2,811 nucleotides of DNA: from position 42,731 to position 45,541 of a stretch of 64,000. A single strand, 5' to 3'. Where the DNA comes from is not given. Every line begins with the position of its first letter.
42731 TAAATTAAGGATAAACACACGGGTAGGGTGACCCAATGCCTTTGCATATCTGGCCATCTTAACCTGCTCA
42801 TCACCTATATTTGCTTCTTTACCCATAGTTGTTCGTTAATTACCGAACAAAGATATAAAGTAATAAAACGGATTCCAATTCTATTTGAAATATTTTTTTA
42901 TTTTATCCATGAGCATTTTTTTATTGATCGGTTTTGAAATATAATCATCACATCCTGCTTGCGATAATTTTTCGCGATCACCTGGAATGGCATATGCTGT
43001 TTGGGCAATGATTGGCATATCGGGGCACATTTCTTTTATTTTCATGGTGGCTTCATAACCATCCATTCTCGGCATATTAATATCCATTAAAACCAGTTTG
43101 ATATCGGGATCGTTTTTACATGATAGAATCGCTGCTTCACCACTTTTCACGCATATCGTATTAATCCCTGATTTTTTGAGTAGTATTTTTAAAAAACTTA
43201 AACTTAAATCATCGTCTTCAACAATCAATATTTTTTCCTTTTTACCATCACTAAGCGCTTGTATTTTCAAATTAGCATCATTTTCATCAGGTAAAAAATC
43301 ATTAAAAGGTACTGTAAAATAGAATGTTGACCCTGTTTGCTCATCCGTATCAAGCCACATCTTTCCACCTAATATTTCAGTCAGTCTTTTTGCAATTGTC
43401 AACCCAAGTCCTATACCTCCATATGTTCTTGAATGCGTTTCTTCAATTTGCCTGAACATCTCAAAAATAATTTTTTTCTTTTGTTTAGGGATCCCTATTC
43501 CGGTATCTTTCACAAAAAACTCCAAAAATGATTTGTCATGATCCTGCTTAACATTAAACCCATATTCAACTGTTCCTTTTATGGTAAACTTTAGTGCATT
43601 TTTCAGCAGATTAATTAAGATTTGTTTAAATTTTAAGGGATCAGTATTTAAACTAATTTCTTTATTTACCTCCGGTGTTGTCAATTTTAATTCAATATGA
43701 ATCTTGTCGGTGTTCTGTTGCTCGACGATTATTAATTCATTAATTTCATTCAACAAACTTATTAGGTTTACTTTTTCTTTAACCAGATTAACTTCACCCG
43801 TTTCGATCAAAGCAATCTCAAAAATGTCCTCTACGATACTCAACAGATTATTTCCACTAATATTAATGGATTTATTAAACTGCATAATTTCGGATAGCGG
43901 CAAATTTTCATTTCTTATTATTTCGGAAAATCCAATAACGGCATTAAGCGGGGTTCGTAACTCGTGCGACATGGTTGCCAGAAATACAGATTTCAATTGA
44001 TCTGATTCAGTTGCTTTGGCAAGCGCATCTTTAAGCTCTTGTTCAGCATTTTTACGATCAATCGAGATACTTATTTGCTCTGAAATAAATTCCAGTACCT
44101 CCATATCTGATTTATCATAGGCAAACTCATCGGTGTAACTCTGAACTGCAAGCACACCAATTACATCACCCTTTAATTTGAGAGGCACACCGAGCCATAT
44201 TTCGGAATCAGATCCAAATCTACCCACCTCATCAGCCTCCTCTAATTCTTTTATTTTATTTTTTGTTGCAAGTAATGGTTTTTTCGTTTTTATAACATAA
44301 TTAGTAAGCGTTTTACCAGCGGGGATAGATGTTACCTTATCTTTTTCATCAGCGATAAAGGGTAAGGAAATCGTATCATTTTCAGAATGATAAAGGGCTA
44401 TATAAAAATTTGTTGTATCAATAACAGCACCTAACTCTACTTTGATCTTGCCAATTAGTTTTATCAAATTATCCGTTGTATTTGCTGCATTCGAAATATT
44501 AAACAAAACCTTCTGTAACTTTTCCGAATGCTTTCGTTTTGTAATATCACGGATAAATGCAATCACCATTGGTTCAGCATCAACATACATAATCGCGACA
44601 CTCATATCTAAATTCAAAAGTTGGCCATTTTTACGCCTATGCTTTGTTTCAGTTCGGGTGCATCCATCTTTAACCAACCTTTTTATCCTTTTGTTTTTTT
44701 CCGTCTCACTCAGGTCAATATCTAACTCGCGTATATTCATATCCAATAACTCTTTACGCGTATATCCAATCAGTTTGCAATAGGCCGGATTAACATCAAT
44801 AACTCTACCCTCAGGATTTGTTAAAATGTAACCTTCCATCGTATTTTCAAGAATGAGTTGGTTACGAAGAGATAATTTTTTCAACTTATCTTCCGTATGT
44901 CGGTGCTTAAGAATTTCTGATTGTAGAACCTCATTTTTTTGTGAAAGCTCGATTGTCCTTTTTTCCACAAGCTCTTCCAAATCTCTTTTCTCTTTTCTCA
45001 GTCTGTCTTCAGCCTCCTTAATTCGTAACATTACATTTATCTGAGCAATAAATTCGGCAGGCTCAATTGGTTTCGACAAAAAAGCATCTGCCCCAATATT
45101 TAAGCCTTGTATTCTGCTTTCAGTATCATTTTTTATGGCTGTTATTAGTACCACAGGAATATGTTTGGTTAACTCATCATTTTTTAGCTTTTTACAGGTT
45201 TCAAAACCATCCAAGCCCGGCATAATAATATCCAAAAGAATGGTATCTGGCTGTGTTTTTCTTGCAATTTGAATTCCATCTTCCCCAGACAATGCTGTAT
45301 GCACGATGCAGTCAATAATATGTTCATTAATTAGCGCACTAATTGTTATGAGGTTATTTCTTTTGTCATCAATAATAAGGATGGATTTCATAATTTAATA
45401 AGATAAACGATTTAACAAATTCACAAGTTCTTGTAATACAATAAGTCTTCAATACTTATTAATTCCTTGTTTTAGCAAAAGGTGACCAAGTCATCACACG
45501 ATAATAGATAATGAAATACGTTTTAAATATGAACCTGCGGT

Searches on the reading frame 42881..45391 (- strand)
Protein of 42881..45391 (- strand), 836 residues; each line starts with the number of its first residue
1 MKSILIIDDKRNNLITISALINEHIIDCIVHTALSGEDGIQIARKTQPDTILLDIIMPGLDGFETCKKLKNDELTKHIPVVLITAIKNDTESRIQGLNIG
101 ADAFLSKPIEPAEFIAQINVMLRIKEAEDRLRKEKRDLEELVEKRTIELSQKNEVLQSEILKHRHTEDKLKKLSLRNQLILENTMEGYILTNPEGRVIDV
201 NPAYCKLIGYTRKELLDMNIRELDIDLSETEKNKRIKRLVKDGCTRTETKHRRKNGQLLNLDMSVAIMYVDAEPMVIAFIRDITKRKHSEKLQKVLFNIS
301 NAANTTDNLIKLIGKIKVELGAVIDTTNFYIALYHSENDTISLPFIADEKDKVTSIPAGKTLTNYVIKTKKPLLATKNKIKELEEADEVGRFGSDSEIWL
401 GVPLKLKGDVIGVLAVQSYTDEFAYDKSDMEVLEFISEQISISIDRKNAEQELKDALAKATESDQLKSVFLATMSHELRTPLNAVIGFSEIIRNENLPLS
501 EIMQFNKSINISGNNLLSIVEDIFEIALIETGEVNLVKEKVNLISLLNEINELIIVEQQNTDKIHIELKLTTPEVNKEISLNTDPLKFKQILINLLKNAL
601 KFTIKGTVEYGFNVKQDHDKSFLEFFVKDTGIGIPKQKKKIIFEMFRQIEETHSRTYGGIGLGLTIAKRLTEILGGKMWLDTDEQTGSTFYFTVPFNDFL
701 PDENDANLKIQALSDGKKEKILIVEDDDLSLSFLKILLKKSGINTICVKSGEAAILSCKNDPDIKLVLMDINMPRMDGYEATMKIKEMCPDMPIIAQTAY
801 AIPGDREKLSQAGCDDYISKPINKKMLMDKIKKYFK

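Call 5: search_protein_families(library=ncbifam, proteins=[window:42881-45391:-], max_evalue=0.001)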
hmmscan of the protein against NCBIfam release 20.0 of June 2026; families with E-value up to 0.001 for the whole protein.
window:42881-45391:- (836 aa): 155 families (the best 25 are shown)
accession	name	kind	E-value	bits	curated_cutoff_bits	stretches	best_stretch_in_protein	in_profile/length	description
NF008318.0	PRK11107.1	equivalog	7.4e-97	325.4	890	3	452-697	278-519/920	two-component sensor histidine kinase BarA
TIGR02956.1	TMAO_torS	equivalog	1.9e-89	301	676.5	2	453-835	450-820/967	TMAO reductase system sensor histidine kinase/response regulator TorS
NF041947.1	LuxQ_Vibrio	equivalog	3.7e-84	283.2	1200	2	448-834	453-838/843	quorum-sensing autoinducer 2 sensor kinase/phosphatase LuxQ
NF008302.0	PRK11091.1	equivalog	3.5e-79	266.9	838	2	452-835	271-643/779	aerobic respiration two-component sensor histidine kinase ArcB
NF038297.2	hybrid_HK_HrmK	equivalog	4.7e-79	266.6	725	2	447-834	215-607/607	hybrid histidine kinase/response regulator HrmK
NF011874.0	PRK15347.1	equivalog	7.8e-77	259.2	852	3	451-703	382-621/921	two component system sensor kinase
NF045901.1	HisKinLetSLeg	equivalog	9.6e-68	229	1650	3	445-697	273-519/906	two-component system sensor histidine kinase LetS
NF008099.0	PRK10841.1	equivalog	5.5e-66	223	920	3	446-743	449-731/949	two-component system sensor histidine kinase RcsC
NF041880.1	EPS_EpsF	equivalog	1.3e-56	192.2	900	3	456-694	266-491/492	response regulator EpsF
NF047874.1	MASE3_PAS_HK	subfamily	4.7e-52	177.6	560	2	444-723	375-649/655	MASE3 domain-containing sensor histidine kinase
NF007135.0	PRK09581.1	equivalog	3.4e-50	171.2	474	2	3-173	4-171/457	PleD family two-component system response regulator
NF046044.1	PnpS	equivalog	6.4e-50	170.3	400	2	457-695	160-390/390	two-component system histidine kinase PnpS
NF047465.1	hybrid_HK_LvrA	exception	6.9e-50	169.9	1200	2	447-697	182-423/819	hybrid histidine kinase/response regulator LvrA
NF008543.0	PRK11466.1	equivalog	6.9e-50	169.8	982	1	452-835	429-798/914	TMAO reductase system sensor histidine kinase/response regulator TorS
NF041832.1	near_NosP_CTERM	subfamily_domain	4.1e-49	167.6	400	2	465-827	5-362/370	NahK/ErcS family hybrid sensor histidine kinase/response regulator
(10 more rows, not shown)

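Call 6: search_protein_families(library=pfam, proteins=[window:42881-45391:-], max_evalue=0.001)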
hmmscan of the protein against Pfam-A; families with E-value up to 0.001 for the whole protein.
window:42881-45391:- (836 aa): 10 families
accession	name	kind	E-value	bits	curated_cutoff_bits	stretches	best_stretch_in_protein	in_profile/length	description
PF00072.30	Response_reg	-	8.8e-48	161.5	30.2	2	721-832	1-111/111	Response regulator receiver domain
PF02518.31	HATPase_c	-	5.6e-23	81.9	26.4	1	584-697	2-110/111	Histidine kinase-, DNA gyrase B-, and HSP90-like ATPase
PF13426.13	PAS_9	-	4.6e-14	53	27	1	186-285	2-103/103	PAS domain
PF00512.31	HisKA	-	1.2e-13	51.3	26.9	1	467-532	2-66/66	His Kinase A (phospho-acceptor) domain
PF13185.12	GAF_2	-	1.6e-09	38.5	28.6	1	330-445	24-136/136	GAF domain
PF00989.32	PAS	-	1.2e-08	35.4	22.6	1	177-283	3-113/113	PAS fold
PF01590.32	GAF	-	1.7e-08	35.5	22.4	1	350-444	43-133/133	GAF domain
PF13188.13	PAS_8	-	4.2e-07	30.1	21.8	1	177-231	3-55/65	PAS domain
PF13492.12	GAF_3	-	1.2e-06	29.4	27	1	323-446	16-129/129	GAF domain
PF08448.16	PAS_4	-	2.9e-05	24.7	23.1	1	181-287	1-109/110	PAS fold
